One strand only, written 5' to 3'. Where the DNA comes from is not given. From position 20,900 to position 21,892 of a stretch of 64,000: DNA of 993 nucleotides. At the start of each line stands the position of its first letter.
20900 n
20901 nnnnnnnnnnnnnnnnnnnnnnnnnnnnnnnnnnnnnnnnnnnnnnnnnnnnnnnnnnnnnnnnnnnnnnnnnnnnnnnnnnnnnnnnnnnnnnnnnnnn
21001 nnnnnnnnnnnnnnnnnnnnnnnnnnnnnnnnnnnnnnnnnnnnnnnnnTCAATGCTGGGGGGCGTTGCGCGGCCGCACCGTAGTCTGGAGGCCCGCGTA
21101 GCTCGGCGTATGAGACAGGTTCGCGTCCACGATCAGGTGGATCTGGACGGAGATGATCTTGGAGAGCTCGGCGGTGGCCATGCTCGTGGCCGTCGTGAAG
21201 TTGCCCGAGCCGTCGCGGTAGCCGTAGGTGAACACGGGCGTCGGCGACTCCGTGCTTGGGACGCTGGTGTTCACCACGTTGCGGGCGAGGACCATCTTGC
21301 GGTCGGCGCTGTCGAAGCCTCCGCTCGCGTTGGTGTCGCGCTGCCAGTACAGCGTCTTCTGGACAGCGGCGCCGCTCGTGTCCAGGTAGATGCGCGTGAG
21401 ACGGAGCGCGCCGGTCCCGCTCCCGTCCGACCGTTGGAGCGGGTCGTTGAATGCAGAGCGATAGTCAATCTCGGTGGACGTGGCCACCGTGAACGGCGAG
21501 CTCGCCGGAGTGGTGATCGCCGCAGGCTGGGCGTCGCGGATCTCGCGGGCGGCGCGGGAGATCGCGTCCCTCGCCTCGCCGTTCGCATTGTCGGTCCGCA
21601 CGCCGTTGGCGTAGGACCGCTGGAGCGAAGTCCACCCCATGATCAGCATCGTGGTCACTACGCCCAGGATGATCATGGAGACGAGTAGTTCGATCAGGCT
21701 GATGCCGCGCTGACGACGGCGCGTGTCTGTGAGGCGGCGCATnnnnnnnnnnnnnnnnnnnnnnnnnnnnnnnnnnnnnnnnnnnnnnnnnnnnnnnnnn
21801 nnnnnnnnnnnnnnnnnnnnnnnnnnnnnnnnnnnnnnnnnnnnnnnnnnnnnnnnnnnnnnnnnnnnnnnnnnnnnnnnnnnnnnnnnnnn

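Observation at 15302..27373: Three tandem paralogous PilV-PilW-PilX-like minor-pseudopilin cassettes with no major pilin or assembly genes nearby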

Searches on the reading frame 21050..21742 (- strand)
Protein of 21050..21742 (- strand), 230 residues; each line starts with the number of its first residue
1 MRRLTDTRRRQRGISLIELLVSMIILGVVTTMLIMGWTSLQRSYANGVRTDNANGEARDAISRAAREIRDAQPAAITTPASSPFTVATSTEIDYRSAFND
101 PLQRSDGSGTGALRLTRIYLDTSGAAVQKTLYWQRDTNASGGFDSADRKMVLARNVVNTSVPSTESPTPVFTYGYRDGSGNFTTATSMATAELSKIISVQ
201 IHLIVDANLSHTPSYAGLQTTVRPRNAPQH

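Call 8: search_protein_families(library=pfam, max_evalue=0.1, proteins=[window:21050-21742:-])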
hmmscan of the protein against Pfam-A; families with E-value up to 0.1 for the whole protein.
window:21050-21742:- (230 aa): 2 families
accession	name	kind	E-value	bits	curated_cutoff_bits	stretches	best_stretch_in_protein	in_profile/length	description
PF07963.17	N_methyl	-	3.2e-08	33.3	21.2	1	8-33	1-26/27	Prokaryotic N-terminal methylation motif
PF16074.10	PilW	-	0.076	13.5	26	0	172-215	41-90/124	Type IV Pilus-assembly protein W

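Call 9: search_protein_families(library=ncbifam, max_evalue=0.1, proteins=[window:21050-21742:-])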
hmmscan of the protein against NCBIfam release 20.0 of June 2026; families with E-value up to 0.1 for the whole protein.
window:21050-21742:- (230 aa): 7 families
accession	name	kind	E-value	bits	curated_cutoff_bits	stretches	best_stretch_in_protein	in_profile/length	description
NF041013.1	T4P_ComGE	equivalog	2e-05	24.6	49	1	11-46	3-38/83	competence type IV pilus minor pilin ComGE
NF007800.0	PRK10506.1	equivalog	4.6e-05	23.3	158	1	8-43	5-40/163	prepilin peptidase-dependent protein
TIGR02532.1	IV_pilin_GFxxxE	domain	0.0011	18.7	16.3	1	11-33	1-23/24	prepilin-type N-terminal cleavage/methylation domain-containing protein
TIGR02599.1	TIGR02599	subfamily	0.0087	15.3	256.5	1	14-71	2-59/361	Verru_Chthon cassette protein C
NF038304.1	EPS_HpsC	equivalog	0.012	15.2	200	1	6-34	15-43/318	hormogonium polysaccharide secretion pseudopilin HpsC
NF007660.0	PRK10332.1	equivalog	0.026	15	86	1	7-48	4-41/107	prepilin-type N-terminal cleavage/methylation domain-containing protein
NF008569.0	PRK11521.1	equivalog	0.087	12.9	159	0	9-67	2-56/135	DUF2509 family protein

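Call 15: find_homologous_proteins(query=window:21050-21742:-, max_evalue=0.001)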
Query window:21050-21742:- (230 aa): 242 proteins with E <= 0.001 among 1748 candidates; the best 120 are listed.
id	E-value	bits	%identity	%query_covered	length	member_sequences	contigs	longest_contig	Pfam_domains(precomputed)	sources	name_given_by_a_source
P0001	6.2e-143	491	100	100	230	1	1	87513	PF07963.18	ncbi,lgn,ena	-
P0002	3.4e-127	440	90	100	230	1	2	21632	PF07963.18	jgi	jgi:prepilin-type N-terminal cleavage/methylation domain-containing protein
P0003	8.7e-119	413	85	96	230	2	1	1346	PF07963.18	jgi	jgi:prepilin-type N-terminal cleavage/methylation domain-containing protein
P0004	2.1e-118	411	87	97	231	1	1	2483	PF07963.18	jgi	jgi:type II secretory pathway pseudopilin PulG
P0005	3.7e-115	401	83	97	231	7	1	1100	PF07963.18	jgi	jgi:type II secretory pathway pseudopilin PulG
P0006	5.3e-113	394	85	96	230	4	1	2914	PF07963.18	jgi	jgi:prepilin-type N-terminal cleavage/methylation domain-containing protein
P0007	2.6e-108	378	79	97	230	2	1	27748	PF07963.18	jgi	jgi:prepilin-type N-terminal cleavage/methylation domain-containing protein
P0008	3.6e-108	378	90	85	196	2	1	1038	-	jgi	-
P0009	1.6e-107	376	77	97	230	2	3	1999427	PF07963.18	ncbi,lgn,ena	-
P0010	7.7e-107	374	75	100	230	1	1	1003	PF07963.18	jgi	jgi:Tfp pilus assembly protein PilE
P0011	1.3e-106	373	79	95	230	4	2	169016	PF07963.18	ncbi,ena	-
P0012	1.6e-106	373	75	100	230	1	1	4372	PF07963.18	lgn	-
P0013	2.2e-105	369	77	97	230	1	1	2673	PF07963.18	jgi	jgi:prepilin-type N-terminal cleavage/methylation domain-containing protein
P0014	2.5e-104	365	75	97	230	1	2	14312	PF07963.18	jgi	jgi:prepilin-type N-terminal cleavage/methylation domain-containing protein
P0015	1.8e-103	363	76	96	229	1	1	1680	PF07963.18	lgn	-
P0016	1.3e-102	360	73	99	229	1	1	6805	PF07963.18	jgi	jgi:prepilin-type N-terminal cleavage/methylation domain-containing protein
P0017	2.8e-99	349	74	96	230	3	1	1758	PF07963.18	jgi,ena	jgi:prepilin-type N-terminal cleavage/methylation domain-containing protein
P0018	9.4e-98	344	71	96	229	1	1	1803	PF07963.18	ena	-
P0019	1.4e-97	343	70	100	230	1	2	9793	PF07963.18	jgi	jgi:prepilin-type N-terminal cleavage/methylation domain-containing protein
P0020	5.3e-97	341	71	96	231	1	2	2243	PF07963.18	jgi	jgi:prepilin-type N-terminal cleavage/methylation domain-containing protein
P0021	3.8e-91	322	66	100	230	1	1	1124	PF07963.18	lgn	-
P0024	3.4e-89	316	68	96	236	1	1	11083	PF07963.18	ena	-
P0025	3.5e-89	316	67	97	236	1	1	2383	PF07963.18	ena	-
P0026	2.3e-88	313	67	97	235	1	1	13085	PF07963.18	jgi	jgi:type II secretory pathway pseudopilin PulG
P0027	5.7e-88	312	67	96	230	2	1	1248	PF07963.18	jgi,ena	-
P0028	5.6e-86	305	65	95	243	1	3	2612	PF07963.18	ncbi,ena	-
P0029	2.7e-85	303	64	97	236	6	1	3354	PF07963.18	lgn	-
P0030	3.1e-85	303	66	96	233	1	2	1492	PF07963.18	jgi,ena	-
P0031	1.3e-84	301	64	96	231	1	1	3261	PF07963.18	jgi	jgi:prepilin-type N-terminal cleavage/methylation domain-containing protein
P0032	1.2e-82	295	64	96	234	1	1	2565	PF07963.18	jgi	jgi:prepilin-type N-terminal cleavage/methylation domain-containing protein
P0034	1.8e-80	287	62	96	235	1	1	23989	PF07963.18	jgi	jgi:prepilin-type N-terminal cleavage/methylation domain-containing protein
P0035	4.2e-78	280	61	95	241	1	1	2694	PF07963.18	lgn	-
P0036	1.7e-76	275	59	96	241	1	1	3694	PF07963.18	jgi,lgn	jgi:prepilin-type N-terminal cleavage/methylation domain-containing protein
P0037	8.8e-76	272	59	96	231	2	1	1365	PF07963.18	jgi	jgi:prepilin-type N-terminal cleavage/methylation domain-containing protein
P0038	1.4e-75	272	58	100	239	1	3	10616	PF07963.18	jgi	jgi:prepilin-type N-terminal cleavage/methylation domain-containing protein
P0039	2.5e-75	271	58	96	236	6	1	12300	PF07963.18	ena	-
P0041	5.9e-74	266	57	94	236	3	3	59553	PF07963.18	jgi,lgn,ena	-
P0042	6.3e-73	263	57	97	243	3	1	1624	PF07963.18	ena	-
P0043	9.9e-73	262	58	97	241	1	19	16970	PF07963.18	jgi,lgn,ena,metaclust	metaclust:\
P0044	2.4e-71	258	60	96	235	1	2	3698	PF07963.18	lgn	-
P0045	9.4e-69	249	58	96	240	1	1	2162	PF07963.18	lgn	-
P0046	1.7e-68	248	55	96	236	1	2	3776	PF07963.18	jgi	jgi:prepilin-type N-terminal cleavage/methylation domain-containing protein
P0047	4.4e-68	247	54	97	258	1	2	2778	PF07963.18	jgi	jgi:prepilin-type N-terminal cleavage/methylation domain-containing protein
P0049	2.6e-67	244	54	96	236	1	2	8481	PF07963.18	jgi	jgi:prepilin-type N-terminal cleavage/methylation domain-containing protein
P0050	2.6e-66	241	56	96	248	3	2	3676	PF07963.18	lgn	-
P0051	4.2e-65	237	54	98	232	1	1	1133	PF07963.18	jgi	jgi:prepilin-type N-terminal cleavage/methylation domain-containing protein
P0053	8.3e-65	236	52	93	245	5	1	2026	PF07963.18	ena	-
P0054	1.7e-64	235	53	95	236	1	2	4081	PF07963.18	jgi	jgi:prepilin-type N-terminal cleavage/methylation domain-containing protein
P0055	2.2e-64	235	55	96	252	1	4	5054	PF07963.18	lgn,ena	-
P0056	4.8e-64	234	53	97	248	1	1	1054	PF07963.18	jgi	jgi:prepilin-type N-terminal cleavage/methylation domain-containing protein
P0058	1.2e-62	229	53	96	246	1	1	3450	PF07963.18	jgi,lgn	jgi:prepilin-type N-terminal cleavage/methylation domain-containing protein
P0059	1.9e-62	229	52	99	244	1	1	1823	PF07963.18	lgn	-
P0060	2.2e-62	228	53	98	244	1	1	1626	PF07963.18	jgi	jgi:type II secretory pathway component PulJ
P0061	4.3e-62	227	52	99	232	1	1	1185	PF07963.18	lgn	-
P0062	5.7e-62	227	52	97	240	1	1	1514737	PF07963.18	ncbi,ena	-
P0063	6.4e-62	227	54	97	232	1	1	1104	PF07963.18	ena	-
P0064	2.0e-61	225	52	97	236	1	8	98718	PF07963.18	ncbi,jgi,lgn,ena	jgi:prepilin-type N-terminal cleavage/methylation domain-containing protein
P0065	2.1e-61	225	52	96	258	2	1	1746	PF07963.18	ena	-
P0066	2.2e-61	225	53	97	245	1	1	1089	PF07963.18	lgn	-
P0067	8.6e-60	220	55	97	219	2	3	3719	PF07963.18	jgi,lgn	-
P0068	2.7e-59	218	51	97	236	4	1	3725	PF07963.18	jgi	jgi:prepilin-type N-terminal cleavage/methylation domain-containing protein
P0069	1.0e-58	216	51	97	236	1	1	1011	PF07963.18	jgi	jgi:prepilin-type N-terminal cleavage/methylation domain-containing protein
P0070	1.4e-58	216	53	96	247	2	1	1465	PF07963.18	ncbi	-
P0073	2.7e-58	215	52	95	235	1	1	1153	PF07963.18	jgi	jgi:type II secretory pathway pseudopilin PulG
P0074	3.0e-58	215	52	99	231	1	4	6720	PF07963.18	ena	-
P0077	3.8e-57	211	53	95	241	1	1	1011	PF07963.18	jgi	jgi:prepilin-type N-terminal cleavage/methylation domain-containing protein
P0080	8.8e-57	210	54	95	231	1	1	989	PF07963.18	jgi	jgi:type II secretory pathway component PulJ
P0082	3.3e-56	208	51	94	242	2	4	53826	PF07963.18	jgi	-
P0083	4.7e-56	208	52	96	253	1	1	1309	PF07963.18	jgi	jgi:prepilin-type N-terminal cleavage/methylation domain-containing protein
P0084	5.4e-56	208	52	96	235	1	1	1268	PF07963.18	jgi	jgi:type II secretory pathway pseudopilin PulG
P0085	8.0e-56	207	54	95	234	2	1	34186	PF07963.18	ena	-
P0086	1.4e-55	206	51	98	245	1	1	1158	PF07963.18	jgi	jgi:prepilin-type N-terminal cleavage/methylation domain-containing protein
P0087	3.1e-55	205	49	94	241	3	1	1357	PF07963.18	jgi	jgi:prepilin-type N-terminal cleavage/methylation domain-containing protein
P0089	1.5e-54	203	49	94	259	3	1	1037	PF07963.18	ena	-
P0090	2.8e-54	202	53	95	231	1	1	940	PF07963.18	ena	-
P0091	3.5e-54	202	52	95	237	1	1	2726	PF07963.18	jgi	jgi:prepilin-type N-terminal cleavage/methylation domain-containing protein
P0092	8.2e-54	200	50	96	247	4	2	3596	PF07963.18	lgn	-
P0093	1.6e-53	199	52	99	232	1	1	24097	PF07963.18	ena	-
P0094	8.1e-53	197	47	97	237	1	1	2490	PF07963.18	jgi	jgi:prepilin-type N-terminal cleavage/methylation domain-containing protein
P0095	8.4e-53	197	48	98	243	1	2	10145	PF07963.18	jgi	jgi:prepilin-type N-terminal cleavage/methylation domain-containing protein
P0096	8.8e-53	197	49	96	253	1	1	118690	PF07963.18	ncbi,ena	-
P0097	1.1e-52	197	47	97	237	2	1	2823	PF07963.18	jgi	jgi:prepilin-type N-terminal cleavage/methylation domain-containing protein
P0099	1.7e-52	196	47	97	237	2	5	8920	PF07963.18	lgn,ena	-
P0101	1.7e-52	196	47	97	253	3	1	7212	PF07963.18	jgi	-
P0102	2.1e-52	196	48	97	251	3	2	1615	PF07963.18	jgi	jgi:type II secretory pathway pseudopilin PulG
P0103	2.4e-52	196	50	95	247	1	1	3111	PF07963.18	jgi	jgi:prepilin-type N-terminal cleavage/methylation domain-containing protein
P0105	1.4e-51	193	47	95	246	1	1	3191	PF07963.18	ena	-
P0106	1.5e-51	193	49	96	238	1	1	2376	PF07963.18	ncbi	ncbi:MAG TPA: prepilin-type N-terminal cleavage/methylation domain-containing protein [Candidatus Li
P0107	1.2e-50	190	50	95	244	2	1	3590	PF07963.18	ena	-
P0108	1.4e-50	190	48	96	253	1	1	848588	PF07963.18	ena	-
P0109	1.7e-50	190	46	97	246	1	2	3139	PF07963.18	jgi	jgi:prepilin-type N-terminal cleavage/methylation domain-containing protein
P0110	3.1e-50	189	49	97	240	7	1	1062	PF07963.18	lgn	-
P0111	6.2e-50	188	47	97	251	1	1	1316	PF07963.18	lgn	-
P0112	6.4e-50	188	48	97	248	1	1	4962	PF07963.18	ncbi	-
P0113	7.9e-50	187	45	97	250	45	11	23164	PF07963.18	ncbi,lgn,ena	-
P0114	8.1e-50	187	47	96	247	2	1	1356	PF07963.18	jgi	jgi:type II secretory pathway pseudopilin PulG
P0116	1.5e-49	186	47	97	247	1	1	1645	PF07963.18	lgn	-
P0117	1.9e-49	186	46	96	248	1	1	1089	PF07963.18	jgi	jgi:prepilin-type N-terminal cleavage/methylation domain-containing protein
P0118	2.9e-49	186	47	95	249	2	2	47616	PF07963.18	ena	-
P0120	3.3e-49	185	46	96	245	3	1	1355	PF07963.18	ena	-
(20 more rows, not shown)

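Call 16: find_encoding_contigs(protein=P0001, flank=10000, max_places=3)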
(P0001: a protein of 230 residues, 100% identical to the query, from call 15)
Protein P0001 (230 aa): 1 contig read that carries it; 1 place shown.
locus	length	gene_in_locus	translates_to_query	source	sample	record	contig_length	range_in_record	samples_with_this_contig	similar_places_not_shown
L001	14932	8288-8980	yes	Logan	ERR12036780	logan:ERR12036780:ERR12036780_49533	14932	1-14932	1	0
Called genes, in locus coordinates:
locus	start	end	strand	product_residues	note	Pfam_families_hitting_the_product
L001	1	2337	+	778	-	?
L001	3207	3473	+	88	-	-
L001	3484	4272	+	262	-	PF07963:N_methyl (weak)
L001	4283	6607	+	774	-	-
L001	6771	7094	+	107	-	-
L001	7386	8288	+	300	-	PF07963:N_methyl (weak)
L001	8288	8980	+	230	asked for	PF07963:N_methyl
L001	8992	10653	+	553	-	-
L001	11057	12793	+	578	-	-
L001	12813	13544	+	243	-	-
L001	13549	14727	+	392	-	-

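Call 17: find_encoding_contigs(protein=P0009, flank=10000, max_places=3)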
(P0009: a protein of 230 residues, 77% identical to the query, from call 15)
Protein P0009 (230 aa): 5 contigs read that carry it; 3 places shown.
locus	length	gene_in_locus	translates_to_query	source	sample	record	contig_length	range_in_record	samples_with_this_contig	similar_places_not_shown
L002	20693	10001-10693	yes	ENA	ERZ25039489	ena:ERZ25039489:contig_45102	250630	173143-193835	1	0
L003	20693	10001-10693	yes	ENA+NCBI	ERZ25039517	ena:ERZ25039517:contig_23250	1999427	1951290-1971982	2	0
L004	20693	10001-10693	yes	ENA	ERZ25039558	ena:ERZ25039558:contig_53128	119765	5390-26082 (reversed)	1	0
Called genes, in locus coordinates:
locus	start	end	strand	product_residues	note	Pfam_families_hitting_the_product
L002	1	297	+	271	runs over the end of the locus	PF13492:GAF_3 (weak), PF13185:GAF_2, PF01590:GAF (weak), PF13492:GAF_3 (weak)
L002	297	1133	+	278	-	PF00990:GGDEF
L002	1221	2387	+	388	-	PF03699:UPF0182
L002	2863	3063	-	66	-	-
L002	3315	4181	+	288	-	PF03699:UPF0182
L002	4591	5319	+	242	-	-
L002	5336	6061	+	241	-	PF07963:N_methyl (weak)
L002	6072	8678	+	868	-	-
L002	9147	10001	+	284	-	-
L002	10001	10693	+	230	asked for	PF07963:N_methyl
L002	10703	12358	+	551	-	-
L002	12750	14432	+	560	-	PF00041:fn3 (faint)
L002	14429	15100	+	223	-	PF07963:N_methyl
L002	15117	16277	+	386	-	-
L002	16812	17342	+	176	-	PF03724:META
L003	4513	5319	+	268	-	PF07963:N_methyl (weak)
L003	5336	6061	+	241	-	PF07963:N_methyl (weak)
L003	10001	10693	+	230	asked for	PF07963:N_methyl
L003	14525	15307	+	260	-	PF07963:N_methyl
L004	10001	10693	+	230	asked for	PF07963:N_methyl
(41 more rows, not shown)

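Call 21: find_related_loci(query=A2, collection=genome_contigs, flank=10000)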
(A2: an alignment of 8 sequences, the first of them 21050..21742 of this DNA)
Query A2 (230 aa) in genome_contigs; peptide patterns used: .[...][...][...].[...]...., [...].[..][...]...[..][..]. (x = any residue, [..] = any of these).
102 stretches matched a pattern; 15 encode a relative of the query (tblastn E <= 1e-3); 15 distinct loci.
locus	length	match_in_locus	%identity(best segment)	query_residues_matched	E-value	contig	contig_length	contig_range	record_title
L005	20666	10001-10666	86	8-229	4e-129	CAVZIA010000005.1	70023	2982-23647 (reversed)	MAG: uncultured Thermoleophilia bacterium isolate MFD02416.bin.2.102 genome assembly, contig: contig_17715, whole genome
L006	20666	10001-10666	77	9-230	2e-115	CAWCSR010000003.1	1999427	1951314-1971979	MAG: uncultured Thermoleophilia bacterium isolate MFD04428.bin.2.40 genome assembly, contig: contig_23250, whole genome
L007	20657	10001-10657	79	11-229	3e-115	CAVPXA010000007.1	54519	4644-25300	MAG: uncultured Thermoleophilia bacterium isolate MFD00032.bin.2.227 genome assembly, contig: contig_132207, whole genom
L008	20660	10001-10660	74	10-229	9e-101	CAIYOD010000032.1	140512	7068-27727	MAG: uncultured Thermoleophilia bacterium isolate Loclat_bin-16816 genome assembly, contig: bin-16816:032/188, whole gen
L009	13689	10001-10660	67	10-229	9e-97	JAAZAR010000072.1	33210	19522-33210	MAG: Actinomycetota bacterium isolate AS06rmzACSIP_445 67899_AS06, whole genome shotgun sequence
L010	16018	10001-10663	58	11-226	1e-82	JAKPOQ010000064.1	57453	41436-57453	MAG: Actinomycetes bacterium isolate JPNA_maxbin.076 k141_241211, whole genome shotgun sequence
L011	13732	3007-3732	52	3-227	2e-73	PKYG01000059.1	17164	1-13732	MAG: Actinomycetota bacterium isolate palsa_647 73.20120500_P19.4_contig_1313, whole genome shotgun sequence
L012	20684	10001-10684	51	11-227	7e-66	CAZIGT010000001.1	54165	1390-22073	MAG TPA_asm: uncultured Thermoleophilia bacterium isolate SRP167436_co1_25 genome assembly, contig: NODE_717_length_5416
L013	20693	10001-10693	52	6-227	9e-63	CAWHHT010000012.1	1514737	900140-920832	MAG: uncultured Thermoleophilia bacterium isolate MFD01872.bin.2.207 genome assembly, contig: contig_85620, whole genome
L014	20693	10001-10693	49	11-227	1e-57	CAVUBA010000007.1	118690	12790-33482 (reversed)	MAG: uncultured Thermoleophilia bacterium isolate MFD02134.bin.2.57 genome assembly, contig: contig_15055, whole genome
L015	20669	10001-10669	38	2-226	3e-31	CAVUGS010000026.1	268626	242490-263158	MAG: uncultured Thermoleophilia bacterium isolate MFD02159.bin.2.70 genome assembly, contig: contig_6432, whole genome s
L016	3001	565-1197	37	9-226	2e-28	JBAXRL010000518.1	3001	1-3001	MAG: Actinomycetes bacterium isolate ELA582 MAG582_518, whole genome shotgun sequence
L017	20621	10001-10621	34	11-226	4e-28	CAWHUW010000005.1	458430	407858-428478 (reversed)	MAG: uncultured Thermoleophilia bacterium isolate MFD02979.bin.2.124 genome assembly, contig: contig_32714, whole genome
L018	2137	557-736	28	13-72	5e-5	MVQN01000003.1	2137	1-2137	MAG: Syntrophorhabdus sp. PtaB.Bin006 A4E58_contig000003, whole genome shotgun sequence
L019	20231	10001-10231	26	4-78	2e-4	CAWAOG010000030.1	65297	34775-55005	MAG: uncultured delta proteobacterium isolate MFD02979.bin.1.23 genome assembly, contig: contig_39363, whole genome shot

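Call 27: search_protein_families(library=pfam, alignment_id=A3, max_evalue=0.00001)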
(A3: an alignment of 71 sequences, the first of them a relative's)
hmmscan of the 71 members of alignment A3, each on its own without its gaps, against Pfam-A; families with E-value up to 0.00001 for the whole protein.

A. member 1, L015:2-1123:- (374 aa): 0 families

B. families by the number of members that match (of 71 scanned): 45 families (the first 25 are shown)
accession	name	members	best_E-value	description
PF03699.18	UPF0182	7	7.7e-285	Uncharacterised protein family (UPF0182)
PF13185.12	GAF_2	6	1.1e-55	GAF domain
PF01590.32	GAF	6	2.6e-40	GAF domain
PF13492.12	GAF_3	6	2.6e-39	GAF domain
PF00534.26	Glycos_transf_1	6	1.3e-37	Glycosyl transferases group 1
PF13692.12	Glyco_trans_1_4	6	3.3e-34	Glycosyl transferases group 1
PF00990.26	GGDEF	5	7.9e-46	Diguanylate cyclase, GGDEF domain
PF00202.27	Aminotran_3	4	1e-50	Aminotransferase class-III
PF13439.12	Glyco_transf_4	4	7.8e-25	Glycosyltransferase Family 4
PF20706.3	GT4-conflict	4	3.7e-13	Family 4 Glycosyltransferase in conflict systems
PF13487.12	HD_5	4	1.7e-10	HD domain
PF05853.18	BKACE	3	9e-99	beta-keto acid cleavage enzyme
PF00005.33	ABC_tran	3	2.5e-34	ABC transporter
PF00892.27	EamA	3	3.9e-31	EamA-like transporter family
PF02518.31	HATPase_c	3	1.9e-23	Histidine kinase-, DNA gyrase B-, and HSP90-like ATPase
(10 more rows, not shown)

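Call 49: search_solved_structures(query=A2, max_evalue=1)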
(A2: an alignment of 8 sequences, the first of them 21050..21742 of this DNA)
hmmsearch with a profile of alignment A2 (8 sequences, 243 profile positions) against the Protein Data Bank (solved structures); distinct sequences matched with E-value up to 1: 9.
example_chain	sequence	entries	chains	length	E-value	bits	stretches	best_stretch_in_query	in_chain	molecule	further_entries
9egp_A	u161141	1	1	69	0.0029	20.5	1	7-50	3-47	Geopilin domain 1 protein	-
9lab_B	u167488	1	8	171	0.003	20.5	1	10-44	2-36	MSHA major pilin subunit MshA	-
7tgg_A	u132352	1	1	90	0.0086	18.9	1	7-42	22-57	Geopilin domain 1 protein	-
8pfb_G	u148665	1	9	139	0.14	14.9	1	16-52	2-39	Type IV pilin PilE1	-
2x45_A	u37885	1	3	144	0.26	14.1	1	177-210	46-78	ALLERGEN ARG R 1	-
2x46_A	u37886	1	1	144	0.36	13.6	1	177-205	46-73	ALLERGEN ARG R 1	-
2m7g_A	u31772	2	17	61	0.6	12.9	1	16-44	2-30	Geopilin domain 1 protein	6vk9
6xxe_A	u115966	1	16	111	0.63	12.8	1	16-69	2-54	Uncharacterized protein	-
9laa_A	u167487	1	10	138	0.65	12.8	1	7-37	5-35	Type IV pilin protein PilA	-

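Call 72: predict_structure(alignment_id=A5)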
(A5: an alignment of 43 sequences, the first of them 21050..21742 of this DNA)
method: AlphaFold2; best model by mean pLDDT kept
length: 230 residues; sequences in the alignment: 43
mean_pLDDT: 83.5   pTM: 0.74
mean pLDDT of the five models: 83.5, 82.6, 81.1, 81.0, 76.7
residues with pLDDT >= 90: 93; 70-90: 98; 50-70: 35; < 50: 4
segments of 3 or more residues with pLDDT < 50: 1-3
pLDDT, mean of each block of 10 residues (from residue 1): 49 73 92 90 83 89 91 69 88 83 60 85 91 89 89 93 89 90 91 88 86 83 78
secondary structure, 60 per line:
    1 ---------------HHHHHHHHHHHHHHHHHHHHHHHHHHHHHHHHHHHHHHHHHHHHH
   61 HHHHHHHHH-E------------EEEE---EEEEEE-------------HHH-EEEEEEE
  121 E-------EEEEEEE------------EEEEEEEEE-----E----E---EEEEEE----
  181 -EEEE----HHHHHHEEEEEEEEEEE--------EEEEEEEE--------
elements in order: H16-69 E84-87 E91-96 E114-121 E129-135 E148-156 E171-176 E182-185 H190-195 E196-206 E215-222
